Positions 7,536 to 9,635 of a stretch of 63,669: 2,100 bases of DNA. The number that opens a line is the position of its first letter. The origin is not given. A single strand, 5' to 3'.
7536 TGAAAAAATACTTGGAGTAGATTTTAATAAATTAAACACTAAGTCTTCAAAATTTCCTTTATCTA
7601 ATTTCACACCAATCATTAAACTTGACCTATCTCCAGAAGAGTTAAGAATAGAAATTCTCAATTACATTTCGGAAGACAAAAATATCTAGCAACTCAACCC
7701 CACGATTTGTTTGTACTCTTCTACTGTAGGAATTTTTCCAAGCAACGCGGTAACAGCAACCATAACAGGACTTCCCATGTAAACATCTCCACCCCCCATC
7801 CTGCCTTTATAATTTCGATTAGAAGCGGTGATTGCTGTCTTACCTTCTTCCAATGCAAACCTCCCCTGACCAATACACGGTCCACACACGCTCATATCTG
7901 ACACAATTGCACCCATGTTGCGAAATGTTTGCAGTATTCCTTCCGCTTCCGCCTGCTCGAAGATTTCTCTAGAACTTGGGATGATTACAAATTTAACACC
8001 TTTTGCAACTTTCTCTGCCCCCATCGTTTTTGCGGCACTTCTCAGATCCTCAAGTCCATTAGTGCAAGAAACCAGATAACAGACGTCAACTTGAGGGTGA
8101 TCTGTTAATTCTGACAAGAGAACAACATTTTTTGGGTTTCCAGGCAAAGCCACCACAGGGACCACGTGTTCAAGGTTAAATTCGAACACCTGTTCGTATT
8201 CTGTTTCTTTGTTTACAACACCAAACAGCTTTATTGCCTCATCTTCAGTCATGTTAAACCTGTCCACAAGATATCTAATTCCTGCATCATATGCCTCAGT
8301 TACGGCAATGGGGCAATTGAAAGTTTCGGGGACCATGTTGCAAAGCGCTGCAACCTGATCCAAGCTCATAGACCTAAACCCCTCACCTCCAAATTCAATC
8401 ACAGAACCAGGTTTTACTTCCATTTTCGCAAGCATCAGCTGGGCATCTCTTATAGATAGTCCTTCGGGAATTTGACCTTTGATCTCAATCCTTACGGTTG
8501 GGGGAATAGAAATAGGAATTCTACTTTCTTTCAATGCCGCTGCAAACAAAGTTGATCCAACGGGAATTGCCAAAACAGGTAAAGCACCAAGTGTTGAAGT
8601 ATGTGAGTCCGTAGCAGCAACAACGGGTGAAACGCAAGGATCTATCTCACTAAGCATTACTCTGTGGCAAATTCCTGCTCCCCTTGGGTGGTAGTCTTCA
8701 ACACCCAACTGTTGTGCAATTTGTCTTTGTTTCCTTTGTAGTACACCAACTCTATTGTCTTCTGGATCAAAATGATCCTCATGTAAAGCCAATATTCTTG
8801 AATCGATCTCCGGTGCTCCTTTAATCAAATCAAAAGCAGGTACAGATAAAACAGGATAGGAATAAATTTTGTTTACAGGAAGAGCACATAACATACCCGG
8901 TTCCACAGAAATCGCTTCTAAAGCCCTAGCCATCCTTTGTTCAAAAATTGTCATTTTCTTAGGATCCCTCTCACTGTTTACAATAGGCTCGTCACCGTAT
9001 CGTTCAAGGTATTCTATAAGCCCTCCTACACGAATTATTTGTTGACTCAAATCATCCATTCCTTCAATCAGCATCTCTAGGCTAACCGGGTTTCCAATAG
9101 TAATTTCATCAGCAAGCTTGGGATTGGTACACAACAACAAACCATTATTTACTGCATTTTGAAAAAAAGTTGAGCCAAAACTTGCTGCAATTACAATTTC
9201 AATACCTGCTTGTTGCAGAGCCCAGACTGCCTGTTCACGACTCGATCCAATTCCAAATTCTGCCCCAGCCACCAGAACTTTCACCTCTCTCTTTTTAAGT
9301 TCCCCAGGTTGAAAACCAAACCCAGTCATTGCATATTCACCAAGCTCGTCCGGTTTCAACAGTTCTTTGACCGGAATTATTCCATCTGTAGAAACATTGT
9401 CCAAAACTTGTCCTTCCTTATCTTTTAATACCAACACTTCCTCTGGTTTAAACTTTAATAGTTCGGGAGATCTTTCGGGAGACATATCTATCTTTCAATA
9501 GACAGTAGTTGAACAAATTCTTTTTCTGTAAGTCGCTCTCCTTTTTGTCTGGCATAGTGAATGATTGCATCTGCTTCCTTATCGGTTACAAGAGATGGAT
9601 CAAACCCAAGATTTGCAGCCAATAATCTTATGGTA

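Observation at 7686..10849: Orphan 2-oxoacid chain-extension module (DRE-TIM synthase plus fused isomerase, no dehydrogenase) with altered substrate motifs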

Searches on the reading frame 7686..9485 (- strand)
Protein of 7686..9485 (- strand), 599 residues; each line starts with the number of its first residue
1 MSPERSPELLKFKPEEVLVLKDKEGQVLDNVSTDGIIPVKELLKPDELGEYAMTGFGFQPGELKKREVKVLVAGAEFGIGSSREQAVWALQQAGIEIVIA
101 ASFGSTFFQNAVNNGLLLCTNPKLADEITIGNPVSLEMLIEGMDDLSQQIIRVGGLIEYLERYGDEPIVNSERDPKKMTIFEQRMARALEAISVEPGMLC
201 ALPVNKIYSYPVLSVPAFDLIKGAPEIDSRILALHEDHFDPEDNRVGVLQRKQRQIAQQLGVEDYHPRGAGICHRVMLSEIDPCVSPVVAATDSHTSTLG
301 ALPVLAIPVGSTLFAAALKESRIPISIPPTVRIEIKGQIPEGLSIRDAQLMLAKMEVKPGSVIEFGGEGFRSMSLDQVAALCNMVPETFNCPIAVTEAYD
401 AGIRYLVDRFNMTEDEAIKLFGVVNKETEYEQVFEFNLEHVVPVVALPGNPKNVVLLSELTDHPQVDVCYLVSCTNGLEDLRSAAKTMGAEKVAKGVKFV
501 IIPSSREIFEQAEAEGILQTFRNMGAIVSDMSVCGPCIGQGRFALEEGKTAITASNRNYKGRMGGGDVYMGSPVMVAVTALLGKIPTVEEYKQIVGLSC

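Call 3: search_protein_families(library=pfam, proteins=[window:7686-9485:-], max_evalue=0.01)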
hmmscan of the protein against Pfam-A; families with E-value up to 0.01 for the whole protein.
window:7686-9485:- (599 aa): 3 families
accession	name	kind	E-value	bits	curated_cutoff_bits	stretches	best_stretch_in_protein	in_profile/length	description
PF00330.25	Aconitase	-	2.9e-63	214.9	28.7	1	239-583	80-463/463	Aconitase family (aconitate hydratase)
PF00694.25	Aconitase_C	-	3.8e-16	60.1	22.8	1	64-117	70-124/131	Aconitase C-terminal domain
PF04412.18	AcnX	-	0.0022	17.2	31.5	1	460-570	283-392/400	Aconitase X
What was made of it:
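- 7686..9485 (-): Single-chain, circularly permuted IPM-isomerase/homoaconitase-type [4Fe-4S] hydro-lyase, 599 aa. Pfam Aconitase_C followed by Aconitase (call 3).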

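Call 4: search_protein_families(library=ncbifam, proteins=[window:7686-9485:-], max_evalue=0.01)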
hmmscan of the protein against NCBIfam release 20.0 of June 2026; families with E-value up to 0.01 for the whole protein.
window:7686-9485:- (599 aa): 27 families (the best 25 are shown)
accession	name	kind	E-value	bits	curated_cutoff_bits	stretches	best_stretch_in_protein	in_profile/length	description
NF001614.1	PRK00402.1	subfamily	2.6e-73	247.1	385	1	178-586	1-412/415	aconitase/3-isopropylmalate dehydratase large subunit family protein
TIGR01343.1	hacA_fam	subfamily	2.3e-67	227.4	385.7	1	230-585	54-408/412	homoaconitate hydratase family protein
TIGR02086.1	IPMI_arch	subfamily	3e-66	223.8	410.15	1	226-587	50-408/411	3-isopropylmalate dehydratase/homoaconitate hydratase family large subunit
NF005558.0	PRK07229.1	equivalog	5.5e-66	223.5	612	2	255-586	83-410/647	aconitate hydratase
NF040615.1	HacA_Meth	equivalog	2e-61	208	550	1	227-585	52-415/419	homoaconitase large subunit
TIGR00139.1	h_aconitase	equivalog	3e-57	194.5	529.9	3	423-593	278-459/709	homoaconitase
TIGR02083.1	LEU2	equivalog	6.5e-57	193.3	610.65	1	179-588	2-416/419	3-isopropylmalate dehydratase large subunit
TIGR01342.1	acon_putative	hypoth_equivalog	2.7e-52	177.9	719.15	2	254-585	79-406/655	putative aconitate hydratase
NF009116.0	PRK12466.1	subfamily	9.4e-44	149.7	531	2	465-592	341-469/472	3-isopropylmalate dehydratase large subunit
NF004016.0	PRK05478.1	subfamily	2.5e-43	148.3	510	2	464-591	338-466/468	3-isopropylmalate dehydratase large subunit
NF006690.0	PRK09238.1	equivalog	1.9e-38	132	782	2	425-595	652-821/852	bifunctional aconitate hydratase 2/2-methylisocitrate dehydratase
TIGR00170.1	leuC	equivalog_domain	3.9e-35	121.3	560.25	2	465-588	338-463/466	3-isopropylmalate dehydratase large subunit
TIGR01340.1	aconitase_mito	equivalog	3e-33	115.1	825.35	1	258-584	122-471/745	aconitate hydratase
TIGR00117.1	acnB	equivalog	1.1e-29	102.9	1287.2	1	426-595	652-819/844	bifunctional aconitate hydratase 2/2-methylisocitrate dehydratase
NF006757.0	PRK09277.1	subfamily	3.9e-29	100.9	686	2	267-463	175-391/888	aconitate hydratase AcnA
TIGR02087.1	LEUD_arch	subfamily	1.5e-28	99.6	108.95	1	29-160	8-154/157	LeuD/DmdB family oxidoreductase small subunit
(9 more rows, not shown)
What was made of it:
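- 7686..9485 (-): NCBIfam PRK00402 247 bits, below the 385 cutoff (call 4).
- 8991..9428 (-): N-terminal LeuD-like swivel domain of the isomerase (about aa 20-165), carrying GSSREQA. TIGR02087 LEUD_arch E 1.5e-28 at aa 29-160 (call 4).
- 7728..8954 (-): C-terminal LeuC-like large domains of the isomerase (aa 178-586), carrying the three cluster cysteines. NF001614 at aa 178-586 (call 4).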

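Call 12: search_solved_structures(query=window:7686-9485:-, max_evalue=0.001, show_alignments=2)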
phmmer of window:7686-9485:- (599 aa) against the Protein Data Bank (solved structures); distinct sequences matched with E-value up to 0.001: 22.
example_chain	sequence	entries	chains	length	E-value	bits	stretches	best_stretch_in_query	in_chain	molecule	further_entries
4kp2_A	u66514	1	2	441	2.1e-51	178.2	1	231-585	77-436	Homoaconitase large subunit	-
4nqy_A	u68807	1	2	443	4.9e-41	143.9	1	176-585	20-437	Isopropylmalate/citramalate isomerase large subunit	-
4kp1_A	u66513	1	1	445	6.7e-41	143.5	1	178-585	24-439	Isopropylmalate/citramalate isomerase large subunit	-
5acn_A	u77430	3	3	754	7.5e-25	90.5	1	261-585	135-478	ACONITASE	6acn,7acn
1c96_A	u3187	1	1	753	1.9e-24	89.1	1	261-585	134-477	MITOCHONDRIAL ACONITASE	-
1b0k_A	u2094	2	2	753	1.9e-24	89.1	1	261-585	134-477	PROTEIN (ACONITASE) | MITOCHONDRIAL ACONITASE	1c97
1b0j_A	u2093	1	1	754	2e-24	89.1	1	261-585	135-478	ACONITATE HYDRATASE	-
1b0m_A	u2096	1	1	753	2.7e-24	88.7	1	261-585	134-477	PROTEIN (ACONITASE)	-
1aco_A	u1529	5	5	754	3.6e-24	88.2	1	261-585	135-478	ACONITASE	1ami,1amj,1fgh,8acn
1nis_A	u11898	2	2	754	6.6e-24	87.4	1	261-585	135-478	ACONITASE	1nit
1l5j_A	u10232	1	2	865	7.1e-22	80.7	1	426-595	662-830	Aconitate hydratase 2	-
2pkp_A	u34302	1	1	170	1.1e-16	63.5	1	19-138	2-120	Homoaconitase small subunit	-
3vba_A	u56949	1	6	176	1.1e-16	63.5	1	21-140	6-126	Isopropylmalate/citramalate isomerase small subunit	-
1v7l_A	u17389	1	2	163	1.5e-16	63.1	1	26-165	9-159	3-isopropylmalate dehydratase small subunit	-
2hcu_A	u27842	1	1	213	1.5e-12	49.8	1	61-125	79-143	3-isopropylmalate dehydratase small subunit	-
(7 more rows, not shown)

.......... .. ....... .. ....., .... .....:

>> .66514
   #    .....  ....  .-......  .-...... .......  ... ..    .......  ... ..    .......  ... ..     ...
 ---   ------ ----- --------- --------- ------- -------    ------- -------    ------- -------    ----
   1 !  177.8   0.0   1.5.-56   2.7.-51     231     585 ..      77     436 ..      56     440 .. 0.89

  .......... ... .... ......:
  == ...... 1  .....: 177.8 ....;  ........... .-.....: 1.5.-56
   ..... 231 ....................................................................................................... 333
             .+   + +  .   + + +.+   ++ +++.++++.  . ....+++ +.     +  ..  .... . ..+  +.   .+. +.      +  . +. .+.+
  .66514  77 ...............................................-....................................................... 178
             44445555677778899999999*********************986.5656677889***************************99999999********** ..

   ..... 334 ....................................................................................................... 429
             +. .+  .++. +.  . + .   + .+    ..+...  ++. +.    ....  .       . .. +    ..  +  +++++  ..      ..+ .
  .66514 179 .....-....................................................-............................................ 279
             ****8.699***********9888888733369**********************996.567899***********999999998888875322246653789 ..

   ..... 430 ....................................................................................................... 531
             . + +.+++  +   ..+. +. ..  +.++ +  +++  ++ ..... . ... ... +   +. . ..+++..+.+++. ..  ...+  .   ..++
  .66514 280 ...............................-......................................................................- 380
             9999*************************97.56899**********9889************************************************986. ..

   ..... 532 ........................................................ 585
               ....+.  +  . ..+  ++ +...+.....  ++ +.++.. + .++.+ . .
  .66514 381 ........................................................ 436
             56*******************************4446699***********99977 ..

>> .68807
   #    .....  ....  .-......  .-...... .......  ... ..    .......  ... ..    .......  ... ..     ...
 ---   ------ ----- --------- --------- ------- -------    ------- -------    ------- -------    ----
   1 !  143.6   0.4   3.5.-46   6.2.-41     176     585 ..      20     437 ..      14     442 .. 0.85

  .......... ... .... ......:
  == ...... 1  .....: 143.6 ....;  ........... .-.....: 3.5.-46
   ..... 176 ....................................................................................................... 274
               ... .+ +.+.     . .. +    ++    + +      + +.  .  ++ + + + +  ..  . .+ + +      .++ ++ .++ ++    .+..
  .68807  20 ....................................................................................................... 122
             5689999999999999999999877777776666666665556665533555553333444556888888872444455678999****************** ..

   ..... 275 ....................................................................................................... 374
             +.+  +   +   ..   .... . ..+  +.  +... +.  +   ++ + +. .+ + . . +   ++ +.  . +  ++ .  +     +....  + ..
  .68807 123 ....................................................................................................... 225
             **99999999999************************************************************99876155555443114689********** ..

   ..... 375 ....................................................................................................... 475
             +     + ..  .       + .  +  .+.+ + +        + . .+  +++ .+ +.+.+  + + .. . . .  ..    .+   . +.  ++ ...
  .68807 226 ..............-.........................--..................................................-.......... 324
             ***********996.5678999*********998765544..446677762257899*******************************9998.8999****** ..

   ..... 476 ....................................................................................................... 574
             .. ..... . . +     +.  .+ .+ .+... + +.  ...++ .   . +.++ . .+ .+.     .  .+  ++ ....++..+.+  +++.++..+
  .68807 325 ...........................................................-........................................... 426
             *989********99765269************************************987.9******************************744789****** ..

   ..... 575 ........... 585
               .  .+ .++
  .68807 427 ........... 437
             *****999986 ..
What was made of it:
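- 7686..9485 (-): Closest solved relative by sequence is M. jannaschii HacA, 4kp2, E 2e-51 (call 12).
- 8991..9428 (-): PDB small subunits 2pkp, 3vba and 1v7l match aa 19-165 (call 12).
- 7728..8954 (-): Alignments to 4kp2 and 4nqy (call 12).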

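Call 25: find_homologous_proteins(query=window:7686-9485:-, max_evalue=1e-10)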
Query window:7686-9485:- (599 aa): 222 proteins with E <= 1e-10 among 8000 candidates; the best 120 are listed.
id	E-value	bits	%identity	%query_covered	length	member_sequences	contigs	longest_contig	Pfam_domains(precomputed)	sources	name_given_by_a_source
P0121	0.0e+0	1294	100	97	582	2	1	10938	PF00694.26,PF00330.26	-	-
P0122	4.2e-157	542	49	94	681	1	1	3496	PF00694.26,PF00330.26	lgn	-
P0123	2.6e-155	536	48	94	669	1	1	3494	PF28406.1,PF00694.26,PF00330.26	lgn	-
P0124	5.5e-149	515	48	94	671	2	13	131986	PF00694.26,PF00330.26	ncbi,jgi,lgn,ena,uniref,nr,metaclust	ncbi:hypothetical protein A3A46_04025 [Candidatus Roizmanbacteria bacterium RIFCSPLOWO2_01_FULL_37_1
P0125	1.7e-148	514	47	97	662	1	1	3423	PF00694.26,PF00330.26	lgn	-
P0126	3.7e-146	506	45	98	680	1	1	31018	PF00694.26,PF00330.26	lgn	-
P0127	7.9e-145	502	45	95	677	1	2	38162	PF00694.26,PF00330.26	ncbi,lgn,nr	ncbi:MAG: aconitase family protein [bacterium]|nr:aconitase family protein [bacterium]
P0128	1.6e-144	501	46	99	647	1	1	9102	PF00694.26,PF00330.26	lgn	-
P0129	6.7e-144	498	47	95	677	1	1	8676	PF00694.26,PF00330.26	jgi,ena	-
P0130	7.5e-142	492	45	95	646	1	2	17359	PF00694.26,PF00330.26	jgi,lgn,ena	jgi:homoaconitase/3-isopropylmalate dehydratase large subunit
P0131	4.5e-140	486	44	95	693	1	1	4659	PF00694.26,PF00330.26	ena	-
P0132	1.8e-139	484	45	90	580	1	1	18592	PF00694.26,PF00330.26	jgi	jgi:3-isopropylmalate/(R)-2-methylmalate dehydratase large subunit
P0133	8.7e-138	478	45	94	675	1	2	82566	PF00694.26,PF00330.26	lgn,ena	-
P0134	9.8e-138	478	44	94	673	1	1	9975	PF00694.26,PF00330.26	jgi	jgi:3-isopropylmalate/(R)-2-methylmalate dehydratase large subunit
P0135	2.1e-136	474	45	94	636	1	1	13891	PF00694.26,PF00330.26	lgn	-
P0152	1.6e-110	388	48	69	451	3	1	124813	PF00330.26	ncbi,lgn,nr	ncbi:MAG: 3-isopropylmalate dehydratase large subunit [Patescibacteria group bacterium]|nr:MAG: 3-is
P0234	2.1e-49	187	28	93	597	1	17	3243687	PF00694.26,PF00330.26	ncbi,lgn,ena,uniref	ncbi:aconitase/3-isopropylmalate dehydratase large subunit family protein [Clostridium sp. AN503]|un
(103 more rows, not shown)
